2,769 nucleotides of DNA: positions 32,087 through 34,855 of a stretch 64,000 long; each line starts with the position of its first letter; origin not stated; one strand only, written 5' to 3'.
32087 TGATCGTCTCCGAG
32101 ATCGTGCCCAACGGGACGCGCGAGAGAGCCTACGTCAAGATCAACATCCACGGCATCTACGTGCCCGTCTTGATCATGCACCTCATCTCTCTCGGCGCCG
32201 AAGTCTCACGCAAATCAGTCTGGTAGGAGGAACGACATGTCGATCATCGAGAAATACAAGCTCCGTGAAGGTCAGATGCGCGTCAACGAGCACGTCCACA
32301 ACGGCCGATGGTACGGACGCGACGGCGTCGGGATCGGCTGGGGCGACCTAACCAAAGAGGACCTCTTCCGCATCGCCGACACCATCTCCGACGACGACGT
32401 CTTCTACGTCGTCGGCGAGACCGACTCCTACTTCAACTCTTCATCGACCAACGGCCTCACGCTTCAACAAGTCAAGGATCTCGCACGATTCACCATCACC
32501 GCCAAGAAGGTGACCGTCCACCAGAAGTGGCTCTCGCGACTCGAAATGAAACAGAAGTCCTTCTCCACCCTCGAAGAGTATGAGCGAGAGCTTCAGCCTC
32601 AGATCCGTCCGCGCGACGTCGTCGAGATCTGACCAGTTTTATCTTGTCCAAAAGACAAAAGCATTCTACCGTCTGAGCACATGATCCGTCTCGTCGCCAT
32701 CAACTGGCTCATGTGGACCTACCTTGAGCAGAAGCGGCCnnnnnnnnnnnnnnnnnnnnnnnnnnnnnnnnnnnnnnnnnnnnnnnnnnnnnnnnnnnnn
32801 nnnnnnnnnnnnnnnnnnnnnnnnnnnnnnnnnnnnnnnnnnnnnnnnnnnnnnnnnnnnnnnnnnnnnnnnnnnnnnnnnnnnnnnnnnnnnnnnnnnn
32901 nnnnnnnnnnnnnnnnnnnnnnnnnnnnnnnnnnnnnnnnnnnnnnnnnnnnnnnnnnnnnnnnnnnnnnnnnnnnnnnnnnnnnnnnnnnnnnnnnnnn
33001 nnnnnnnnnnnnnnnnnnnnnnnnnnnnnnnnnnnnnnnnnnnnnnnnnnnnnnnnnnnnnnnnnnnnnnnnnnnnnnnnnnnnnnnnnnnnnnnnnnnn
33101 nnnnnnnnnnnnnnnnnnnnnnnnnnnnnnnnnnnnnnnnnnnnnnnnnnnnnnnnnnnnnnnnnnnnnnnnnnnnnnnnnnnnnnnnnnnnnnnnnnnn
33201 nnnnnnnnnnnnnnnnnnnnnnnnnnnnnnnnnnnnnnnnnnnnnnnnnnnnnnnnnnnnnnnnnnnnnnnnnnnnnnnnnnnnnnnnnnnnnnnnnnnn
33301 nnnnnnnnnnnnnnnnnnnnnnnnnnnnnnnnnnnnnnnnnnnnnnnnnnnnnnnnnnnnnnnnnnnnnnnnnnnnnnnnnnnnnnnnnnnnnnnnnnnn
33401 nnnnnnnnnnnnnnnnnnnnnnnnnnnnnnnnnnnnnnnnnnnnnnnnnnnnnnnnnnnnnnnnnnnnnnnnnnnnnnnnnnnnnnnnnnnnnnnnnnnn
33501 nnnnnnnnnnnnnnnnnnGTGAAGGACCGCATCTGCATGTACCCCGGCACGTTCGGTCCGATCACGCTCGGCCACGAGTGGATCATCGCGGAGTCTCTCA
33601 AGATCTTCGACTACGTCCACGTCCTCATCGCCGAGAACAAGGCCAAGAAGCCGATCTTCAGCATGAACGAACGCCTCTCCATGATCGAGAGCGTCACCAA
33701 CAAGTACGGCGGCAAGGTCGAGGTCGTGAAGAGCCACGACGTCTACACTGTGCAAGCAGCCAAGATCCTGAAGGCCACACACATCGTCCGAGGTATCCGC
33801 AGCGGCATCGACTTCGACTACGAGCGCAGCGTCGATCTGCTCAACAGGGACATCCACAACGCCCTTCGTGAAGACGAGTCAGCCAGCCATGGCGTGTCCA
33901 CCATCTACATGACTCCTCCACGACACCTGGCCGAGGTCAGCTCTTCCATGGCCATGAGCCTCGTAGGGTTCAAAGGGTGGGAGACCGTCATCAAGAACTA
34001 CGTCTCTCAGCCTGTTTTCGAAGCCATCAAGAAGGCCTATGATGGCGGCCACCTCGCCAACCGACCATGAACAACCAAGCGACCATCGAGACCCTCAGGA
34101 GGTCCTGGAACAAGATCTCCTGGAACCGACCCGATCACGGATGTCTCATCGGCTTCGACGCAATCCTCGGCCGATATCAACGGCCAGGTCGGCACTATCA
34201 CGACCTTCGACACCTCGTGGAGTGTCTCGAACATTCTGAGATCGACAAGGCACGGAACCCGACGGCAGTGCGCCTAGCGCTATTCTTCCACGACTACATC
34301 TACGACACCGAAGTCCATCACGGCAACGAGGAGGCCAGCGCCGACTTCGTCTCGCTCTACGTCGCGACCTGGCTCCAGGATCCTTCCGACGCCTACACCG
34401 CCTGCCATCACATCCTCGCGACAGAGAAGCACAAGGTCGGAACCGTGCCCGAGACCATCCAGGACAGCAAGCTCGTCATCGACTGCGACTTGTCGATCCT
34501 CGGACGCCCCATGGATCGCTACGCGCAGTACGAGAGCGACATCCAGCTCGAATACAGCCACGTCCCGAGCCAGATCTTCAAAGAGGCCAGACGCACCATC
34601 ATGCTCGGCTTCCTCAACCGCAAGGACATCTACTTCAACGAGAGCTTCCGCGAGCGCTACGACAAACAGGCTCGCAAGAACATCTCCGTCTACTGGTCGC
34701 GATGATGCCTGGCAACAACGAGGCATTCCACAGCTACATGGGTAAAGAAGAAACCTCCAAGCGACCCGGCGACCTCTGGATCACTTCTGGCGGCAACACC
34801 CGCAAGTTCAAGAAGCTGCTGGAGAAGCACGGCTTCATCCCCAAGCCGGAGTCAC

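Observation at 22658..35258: Extended NAD+ salvage/reconstitution island with unassigned partners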

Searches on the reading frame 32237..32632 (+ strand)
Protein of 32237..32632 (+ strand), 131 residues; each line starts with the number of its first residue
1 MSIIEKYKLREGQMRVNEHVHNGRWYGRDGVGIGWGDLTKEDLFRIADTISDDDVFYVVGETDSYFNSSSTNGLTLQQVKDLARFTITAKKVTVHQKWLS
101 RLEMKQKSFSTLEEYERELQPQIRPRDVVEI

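Call 7: search_protein_families(library=pfam, max_evalue=0.01, proteins=[window:32237-32632:+])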
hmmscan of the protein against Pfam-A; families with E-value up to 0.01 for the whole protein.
window:32237-32632:+ (131 aa): 0 families

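Call 9: search_protein_families(library=phrogs, max_evalue=0.001, proteins=[window:32237-32632:+])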
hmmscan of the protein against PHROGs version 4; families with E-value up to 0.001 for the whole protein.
window:32237-32632:+ (131 aa): 0 families

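Call 22: search_protein_families(library=pfam, max_evalue=10, proteins=[window:32237-32632:+])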
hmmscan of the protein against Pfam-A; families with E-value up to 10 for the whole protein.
window:32237-32632:+ (131 aa): 1 family
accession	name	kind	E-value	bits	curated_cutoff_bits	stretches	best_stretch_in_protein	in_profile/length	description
PF19085.6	Choline_bind_2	-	0.051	14.2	27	1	7-30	12-36/38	Choline-binding repeat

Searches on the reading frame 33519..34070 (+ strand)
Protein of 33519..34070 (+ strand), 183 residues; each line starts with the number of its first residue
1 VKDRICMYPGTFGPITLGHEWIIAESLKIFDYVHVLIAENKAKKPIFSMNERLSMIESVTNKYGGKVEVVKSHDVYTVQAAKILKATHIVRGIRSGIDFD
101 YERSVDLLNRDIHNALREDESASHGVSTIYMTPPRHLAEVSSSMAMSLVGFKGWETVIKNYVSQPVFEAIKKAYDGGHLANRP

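Call 7: search_protein_families(library=pfam, max_evalue=0.01, proteins=[window:33519-34070:+])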
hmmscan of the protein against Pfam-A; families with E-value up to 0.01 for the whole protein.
window:33519-34070:+ (183 aa): 2 families
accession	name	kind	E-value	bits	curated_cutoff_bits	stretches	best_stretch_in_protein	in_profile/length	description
PF01467.32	CTP_transf_like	-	9.5e-13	48.9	21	1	7-144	1-129/133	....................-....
PF08218.17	Citrate_ly_lig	-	0.00021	21.4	20.9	1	14-74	10-67/182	Citrate lyase ligase C-terminal domain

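Call 9: search_protein_families(library=phrogs, max_evalue=0.001, proteins=[window:33519-34070:+])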
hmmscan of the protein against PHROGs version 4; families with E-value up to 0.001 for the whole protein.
window:33519-34070:+ (183 aa): 1 family
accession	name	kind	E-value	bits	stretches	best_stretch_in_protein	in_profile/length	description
phrog_29208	-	unknown function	3.2e-20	73.5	1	6-176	6-161/163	-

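Call 14: search_solved_structures(query=window:33519-34070:+, max_evalue=1, show_alignments=1)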
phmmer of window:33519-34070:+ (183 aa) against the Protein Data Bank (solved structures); distinct sequences matched with E-value up to 1: 39.
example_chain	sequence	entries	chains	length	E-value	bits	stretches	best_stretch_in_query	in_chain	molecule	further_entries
8xrw_I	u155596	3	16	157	4.1e-19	72.4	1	4-156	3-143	Phosphopantetheine adenylyltransferase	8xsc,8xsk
3otw_A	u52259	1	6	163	4.3e-19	72.3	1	4-156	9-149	Phosphopantetheine adenylyltransferase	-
3nv7_A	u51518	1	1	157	5.7e-19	71.9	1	4-156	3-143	Phosphopantetheine adenylyltransferase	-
5jbn_A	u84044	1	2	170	1.1e-18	70.9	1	6-146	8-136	Phosphopantetheine adenylyltransferase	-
6b7a_A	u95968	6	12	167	1.1e-18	70.9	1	6-146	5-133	Phosphopantetheine adenylyltransferase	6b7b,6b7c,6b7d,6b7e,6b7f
1b6t_A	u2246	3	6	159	1.3e-18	70.8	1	6-116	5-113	PROTEIN (PHOSPHOPANTETHEINE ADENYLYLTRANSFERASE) | PHOSPHOPANTETHEINE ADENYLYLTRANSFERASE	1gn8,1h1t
6cck_A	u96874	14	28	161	1.3e-18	70.8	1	6-116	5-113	Phosphopantetheine adenylyltransferase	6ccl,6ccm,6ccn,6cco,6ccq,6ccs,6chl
1qjc_A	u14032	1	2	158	1.6e-18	70.5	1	6-116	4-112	PHOSPHOPANTETHEINE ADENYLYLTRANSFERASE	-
8xsv_A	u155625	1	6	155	7.8e-18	68.2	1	4-154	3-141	Phosphopantetheine adenylyltransferase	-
3nd5_A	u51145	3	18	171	9.9e-18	67.9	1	4-173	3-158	Phosphopantetheine adenylyltransferase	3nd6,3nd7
5h16_A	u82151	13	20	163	1.5e-17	67.3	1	6-176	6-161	Phosphopantetheine adenylyltransferase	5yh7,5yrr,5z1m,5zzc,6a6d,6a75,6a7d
5h7x_A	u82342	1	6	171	1.8e-17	67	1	6-176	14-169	Phosphopantetheine adenylyltransferase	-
8i8i_A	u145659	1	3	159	4.4e-17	65.8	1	6-116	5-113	Phosphopantetheine adenylyltransferase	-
1vlh_A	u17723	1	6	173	5.4e-17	65.5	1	6-117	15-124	Phosphopantetheine adenylyltransferase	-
3x1j_A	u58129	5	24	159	1.2e-16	64.3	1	6-151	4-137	Phosphopantetheine adenylyltransferase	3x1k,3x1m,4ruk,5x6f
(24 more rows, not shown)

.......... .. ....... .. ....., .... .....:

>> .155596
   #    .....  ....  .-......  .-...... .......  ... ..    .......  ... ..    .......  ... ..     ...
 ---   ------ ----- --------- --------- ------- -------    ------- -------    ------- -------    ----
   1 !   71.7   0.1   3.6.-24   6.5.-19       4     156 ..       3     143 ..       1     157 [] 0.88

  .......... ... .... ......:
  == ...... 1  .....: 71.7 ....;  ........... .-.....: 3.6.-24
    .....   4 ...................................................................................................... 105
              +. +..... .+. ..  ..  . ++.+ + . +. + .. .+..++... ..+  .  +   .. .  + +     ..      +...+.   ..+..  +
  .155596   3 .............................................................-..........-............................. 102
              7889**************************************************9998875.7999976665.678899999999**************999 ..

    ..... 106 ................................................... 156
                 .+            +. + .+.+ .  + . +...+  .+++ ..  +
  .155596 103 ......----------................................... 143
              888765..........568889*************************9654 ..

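Call 21: search_protein_families(library=ncbifam, max_evalue=0.1, proteins=[window:33519-34070:+])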
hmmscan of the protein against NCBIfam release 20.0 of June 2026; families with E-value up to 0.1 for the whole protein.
window:33519-34070:+ (183 aa): 15 families
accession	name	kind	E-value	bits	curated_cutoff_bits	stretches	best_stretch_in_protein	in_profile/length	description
TIGR01510.1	coaD_prev_kdtB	equivalog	6.6e-38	130.2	103.3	1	5-172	1-153/155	pantetheine-phosphate adenylyltransferase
TIGR00125.1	cyt_tran_rel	domain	2.7e-13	49.9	27.7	1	7-59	3-59/65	adenylyltransferase/cytidyltransferase family protein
TIGR00124.1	cit_ly_ligase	equivalog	1.3e-05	24.4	262.1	1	14-63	150-197/335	[citrate (pro-3S)-lyase] ligase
NF000842.0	PRK00071.2-1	equivalog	4.7e-05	23.1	167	1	10-63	9-62/191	nicotinate-nucleotide adenylyltransferase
TIGR00482.1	TIGR00482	equivalog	0.00036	20.6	112.45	1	8-80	2-83/194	nicotinate (nicotinamide) nucleotide adenylyltransferase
NF003786.0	PRK05379.1-2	equivalog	0.002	17.4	397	1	7-77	18-92/354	bifunctional nicotinamide-nucleotide adenylyltransferase/Nudix hydroxylase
NF000840.1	PRK00071.1-3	equivalog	0.0031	17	150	1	3-87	6-99/201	nicotinate-nucleotide adenylyltransferase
TIGR01527.1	arch_NMN_Atrans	equivalog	0.0035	16.9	181.2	1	7-79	3-73/167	nicotinamide-nucleotide adenylyltransferase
NF005519.0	PRK07152.1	equivalog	0.0037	16.2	315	1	4-62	2-65/361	nicotinate-nucleotide adenylyltransferase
NF002243.0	PRK01153.1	subfamily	0.006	16.2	127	1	7-67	4-67/175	nicotinamide-nucleotide adenylyltransferase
NF000839.0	PRK00071.1-1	equivalog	0.0062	16.5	187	1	6-78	9-89/219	nicotinate-nucleotide adenylyltransferase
NF001985.0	PRK00777.1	subfamily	0.015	15.4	104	1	9-76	10-84/157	pantetheine-phosphate adenylyltransferase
NF006479.0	PRK08887.1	equivalog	0.021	14.7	164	1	4-64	3-63/174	nicotinate-nicotinamide nucleotide adenylyltransferase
NF041156.1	FolD_Thplmales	equivalog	0.036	13.3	480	1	50-134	14-96/277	bifunctional methylenetetrahydrofolate dehydrogenase/methenyltetrahydrofolate cyclohydrolase FolD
TIGR01526.1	nadR_NMN_Atrans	equivalog_domain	0.059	12.6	341.15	1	5-59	3-60/325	nicotinamide-nucleotide adenylyltransferase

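Call 52: search_dna_similar(query=window:33519-34070:+, collection=phages, mode=protein, max_rows=25, max_evalue=0.00001)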
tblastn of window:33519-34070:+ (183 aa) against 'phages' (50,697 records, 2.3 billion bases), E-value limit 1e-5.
Records with a match: 64; places in all: 64; records where one place covers at least 80% of the query: 30.
Best place of each record, by identity: <60% 64.
By first word of the organism name: Prevotella 15; Bacteriophage 11; Brevundimonas 7; Listeria 6; Caulobacter 5; uncultured 4; Salmonella 3; Acinetobacter 2; Enterococcus 2; Campylobacter 2; and 6 more.
By host as written in the record: - 18; Prevotella sp. 15; Caulobacter vibrioides CB15 7; Listeria monocytogenes 6; Brevundimonas pondensis LVF1 6; Homo sapiens 2; Campylobacter jejuni 2; Enterococcus faecalis 1; and 7 more.
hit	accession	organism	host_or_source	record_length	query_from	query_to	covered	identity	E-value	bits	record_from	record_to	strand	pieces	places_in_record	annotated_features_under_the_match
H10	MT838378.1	Bacteriophage sp.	human fecal samples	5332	4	153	82%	38.0%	3e-21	96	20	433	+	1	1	record has no annotation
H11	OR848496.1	Listeria phage LM 4-14-1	Listeria monocytogenes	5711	1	153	84%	35.9%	3e-19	89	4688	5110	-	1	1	record has no annotation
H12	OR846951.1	Listeria phage LM 4-11-1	Listeria monocytogenes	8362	1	153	84%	35.9%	3e-19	89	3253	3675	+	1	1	record has no annotation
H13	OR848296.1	Listeria phage LM 4-14-1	Listeria monocytogenes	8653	1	153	84%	35.9%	6e-19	89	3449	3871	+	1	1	record has no annotation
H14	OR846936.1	Listeria phage LM 4-11-1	Listeria monocytogenes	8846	1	153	84%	35.9%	6e-19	89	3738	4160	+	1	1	record has no annotation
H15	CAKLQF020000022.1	Acinetobacter phage MD-2021a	not known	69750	2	177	96%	31.3%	1e-15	79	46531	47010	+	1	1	coaD: phosphopantetheine adenylyltransferase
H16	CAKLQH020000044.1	Acinetobacter phage MD-2021a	not known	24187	1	177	97%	30.5%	4e-16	81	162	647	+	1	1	coaD: phosphopantetheine adenylyltransferase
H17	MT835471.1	Bacteriophage sp.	human fecal samples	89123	4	172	92%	30.6%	1e-12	71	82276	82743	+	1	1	record has no annotation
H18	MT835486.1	Bacteriophage sp.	human fecal samples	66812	6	172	91%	30.8%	2e-11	67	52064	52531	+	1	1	record has no annotation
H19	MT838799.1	Bacteriophage sp.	human fecal samples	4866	4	151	81%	34.5%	6e-18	86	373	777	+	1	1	record has no annotation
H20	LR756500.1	uncultured phage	metagenomic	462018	6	162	86%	31.9%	4e-17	84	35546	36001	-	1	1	record has no annotation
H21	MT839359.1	Bacteriophage sp.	human fecal samples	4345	6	153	81%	33.8%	1e-14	76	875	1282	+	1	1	record has no annotation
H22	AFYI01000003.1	Salmonella enterica subsp. enterica serovar Infantis str. ...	Homo sapiens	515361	7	171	90%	30.1%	4e-16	81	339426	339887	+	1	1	pantetheine-phosphate adenylyltransferase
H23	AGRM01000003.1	Salmonella enterica subsp. houtenae str. ATCC BAA-1581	Homo sapiens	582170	7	171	90%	30.1%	4e-16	81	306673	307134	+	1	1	pantetheine-phosphate adenylyltransferase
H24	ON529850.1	Brevundimonas phage vB_BpoS-Gurke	Brevundimonas pondensis LVF1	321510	4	148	79%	34.0%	2e-13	73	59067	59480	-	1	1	pantetheine-phosphate adenylyltransferase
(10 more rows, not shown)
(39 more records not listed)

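Call 55: get_annotated_region(hit=H20, flank=10000)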
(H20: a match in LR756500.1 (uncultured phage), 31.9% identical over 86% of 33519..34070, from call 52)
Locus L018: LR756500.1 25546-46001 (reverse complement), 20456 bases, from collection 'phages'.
description: uncultured phage genome assembly, chromosome: 1.
organism: uncultured phage (NCBI taxid 278008)
taxonomy: Viruses; environmental samples
host: -; source: metagenomic; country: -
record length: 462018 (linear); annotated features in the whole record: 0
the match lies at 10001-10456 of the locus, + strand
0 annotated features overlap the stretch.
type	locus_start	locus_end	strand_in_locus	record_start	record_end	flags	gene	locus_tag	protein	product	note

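Call 56: get_annotated_region(hit=H24, flank=6000)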
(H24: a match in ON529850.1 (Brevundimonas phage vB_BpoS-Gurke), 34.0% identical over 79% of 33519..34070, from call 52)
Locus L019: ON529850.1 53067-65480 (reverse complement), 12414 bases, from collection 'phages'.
description: Brevundimonas phage vB_BpoS-Gurke, complete genome.
organism: Brevundimonas phage vB_BpoS-Gurke (NCBI taxid 2948599)
taxonomy: Viruses; Duplodnaviria; Heunggongvirae; Uroviricota; Caudoviricetes; Dolichocephalovirinae
host: Brevundimonas pondensis LVF1; source: sewage; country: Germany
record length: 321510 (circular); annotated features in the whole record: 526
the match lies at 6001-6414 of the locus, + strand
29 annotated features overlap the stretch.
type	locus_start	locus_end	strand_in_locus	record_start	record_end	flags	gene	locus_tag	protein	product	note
CDS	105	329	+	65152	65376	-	-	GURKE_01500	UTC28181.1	hypothetical protein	-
CDS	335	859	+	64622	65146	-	-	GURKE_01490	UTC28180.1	hypothetical protein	-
CDS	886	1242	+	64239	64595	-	-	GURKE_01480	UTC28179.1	hypothetical protein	-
CDS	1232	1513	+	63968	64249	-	-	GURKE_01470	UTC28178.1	hypothetical protein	-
CDS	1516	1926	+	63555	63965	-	-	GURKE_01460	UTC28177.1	hypothetical protein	-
CDS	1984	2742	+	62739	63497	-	-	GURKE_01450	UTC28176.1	hypothetical protein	-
CDS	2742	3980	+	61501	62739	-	-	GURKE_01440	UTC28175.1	hypothetical protein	-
CDS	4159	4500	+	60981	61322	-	-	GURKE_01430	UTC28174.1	hypothetical protein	-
CDS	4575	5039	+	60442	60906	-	-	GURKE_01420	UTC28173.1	hypothetical protein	-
CDS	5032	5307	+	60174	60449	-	-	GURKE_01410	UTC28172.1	hypothetical protein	-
CDS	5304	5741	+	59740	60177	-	-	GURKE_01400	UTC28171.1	peptidyl-tRNA hydrolase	-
CDS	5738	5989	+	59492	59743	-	-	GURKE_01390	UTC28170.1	hypothetical protein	-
CDS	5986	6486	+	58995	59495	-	-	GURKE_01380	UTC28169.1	pantetheine-phosphate adenylyltransferase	-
CDS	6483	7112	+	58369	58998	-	-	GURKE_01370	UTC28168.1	hypothetical protein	-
CDS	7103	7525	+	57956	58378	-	-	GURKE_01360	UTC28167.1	hypothetical protein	-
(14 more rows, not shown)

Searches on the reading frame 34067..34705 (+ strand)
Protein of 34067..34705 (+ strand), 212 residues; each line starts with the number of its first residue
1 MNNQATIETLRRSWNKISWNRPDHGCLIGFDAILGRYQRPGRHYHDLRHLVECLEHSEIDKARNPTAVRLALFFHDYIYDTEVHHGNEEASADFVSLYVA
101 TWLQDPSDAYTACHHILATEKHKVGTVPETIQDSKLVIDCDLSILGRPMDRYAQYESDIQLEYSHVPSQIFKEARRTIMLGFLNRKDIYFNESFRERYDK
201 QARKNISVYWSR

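Call 7: search_protein_families(library=pfam, max_evalue=0.01, proteins=[window:34067-34705:+])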
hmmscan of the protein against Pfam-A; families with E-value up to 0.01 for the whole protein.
window:34067-34705:+ (212 aa): 0 families

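Call 9: search_protein_families(library=phrogs, max_evalue=0.001, proteins=[window:34067-34705:+])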
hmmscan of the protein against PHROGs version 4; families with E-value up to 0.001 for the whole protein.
window:34067-34705:+ (212 aa): 1 family
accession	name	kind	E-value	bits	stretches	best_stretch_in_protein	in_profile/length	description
phrog_19425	-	other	9e-19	69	1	33-207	12-197/207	phosphohydrolase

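Call 21: search_protein_families(library=ncbifam, max_evalue=0.1, proteins=[window:34067-34705:+])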
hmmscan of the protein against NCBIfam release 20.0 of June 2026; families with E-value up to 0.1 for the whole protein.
window:34067-34705:+ (212 aa): 0 families

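Call 22: search_protein_families(library=pfam, max_evalue=10, proteins=[window:34067-34705:+])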
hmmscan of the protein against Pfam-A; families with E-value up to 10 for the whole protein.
window:34067-34705:+ (212 aa): 0 families

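Call 53: search_dna_similar(query=window:34067-34705:+, collection=phages, mode=protein, max_rows=25, max_evalue=0.00001)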
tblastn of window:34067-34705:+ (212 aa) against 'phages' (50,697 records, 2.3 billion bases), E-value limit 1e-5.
Records with a match: 9; places in all: 9; records where one place covers at least 80% of the query: 9.
Best place of each record, by identity: <60% 9.
By first word of the organism name: Rhodococcus 3; Acinetobacter 2; uncultured 1; Bacteriophage 1; Brevundimonas 1; Xanthomonas 1.
By host as written in the record: - 4; Rhodococcus erythropolis RIA 643 2; Rhodococcus erythropolis NRRL B-1574 1; Brevundimonas goettingensis LVF2 1; Xanthomonas oryzae pv. oryzae 1.
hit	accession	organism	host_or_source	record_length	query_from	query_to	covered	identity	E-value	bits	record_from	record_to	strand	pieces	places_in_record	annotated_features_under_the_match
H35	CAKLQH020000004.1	Acinetobacter phage MD-2021a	not known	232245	30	206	83%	32.2%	2e-13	74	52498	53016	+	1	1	Uncharacterized protein conserved in bacteria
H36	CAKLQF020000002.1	Acinetobacter phage MD-2021a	not known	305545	30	206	83%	32.2%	2e-13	74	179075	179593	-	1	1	Uncharacterized protein conserved in bacteria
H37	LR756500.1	uncultured phage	metagenomic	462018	29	206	84%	30.8%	2e-12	71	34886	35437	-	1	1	record has no annotation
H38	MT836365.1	Bacteriophage sp.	human fecal samples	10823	33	207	83%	31.1%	1e-15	80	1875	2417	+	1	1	record has no annotation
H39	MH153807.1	Rhodococcus phage Peregrin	Rhodococcus erythropolis RIA 643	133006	34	207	82%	28.1%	6e-6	52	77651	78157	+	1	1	129: hypothetical protein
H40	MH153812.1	Rhodococcus phage Grayson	Rhodococcus erythropolis RIA 643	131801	29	207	84%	27.0%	5e-6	52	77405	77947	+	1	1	129: hypothetical protein | 128: hypothetical protein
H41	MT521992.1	Rhodococcus phage NiceHouse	Rhodococcus erythropolis NRRL B-1574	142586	32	208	83%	27.0%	2e-8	59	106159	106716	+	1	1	193: hydrolase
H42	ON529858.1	Brevundimonas phage vB_BgoS-Bajun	Brevundimonas goettingensis LVF2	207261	30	206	83%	26.8%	2e-6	54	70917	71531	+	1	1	hypothetical protein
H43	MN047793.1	Xanthomonas phage Xoo-sp13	Xanthomonas oryzae pv. oryzae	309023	29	206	84%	26.6%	9e-6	51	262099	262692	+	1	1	hypothetical protein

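Call 60: search_solved_structures(query=window:34067-34705:+, max_evalue=10, show_alignments=2)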
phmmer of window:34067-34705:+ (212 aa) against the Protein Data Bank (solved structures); distinct sequences matched with E-value up to 10: 1.
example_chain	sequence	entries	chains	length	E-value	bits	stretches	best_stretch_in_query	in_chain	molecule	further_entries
5ife_C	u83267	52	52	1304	1.1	11.9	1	78-121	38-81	Splicing factor 3B subunit 1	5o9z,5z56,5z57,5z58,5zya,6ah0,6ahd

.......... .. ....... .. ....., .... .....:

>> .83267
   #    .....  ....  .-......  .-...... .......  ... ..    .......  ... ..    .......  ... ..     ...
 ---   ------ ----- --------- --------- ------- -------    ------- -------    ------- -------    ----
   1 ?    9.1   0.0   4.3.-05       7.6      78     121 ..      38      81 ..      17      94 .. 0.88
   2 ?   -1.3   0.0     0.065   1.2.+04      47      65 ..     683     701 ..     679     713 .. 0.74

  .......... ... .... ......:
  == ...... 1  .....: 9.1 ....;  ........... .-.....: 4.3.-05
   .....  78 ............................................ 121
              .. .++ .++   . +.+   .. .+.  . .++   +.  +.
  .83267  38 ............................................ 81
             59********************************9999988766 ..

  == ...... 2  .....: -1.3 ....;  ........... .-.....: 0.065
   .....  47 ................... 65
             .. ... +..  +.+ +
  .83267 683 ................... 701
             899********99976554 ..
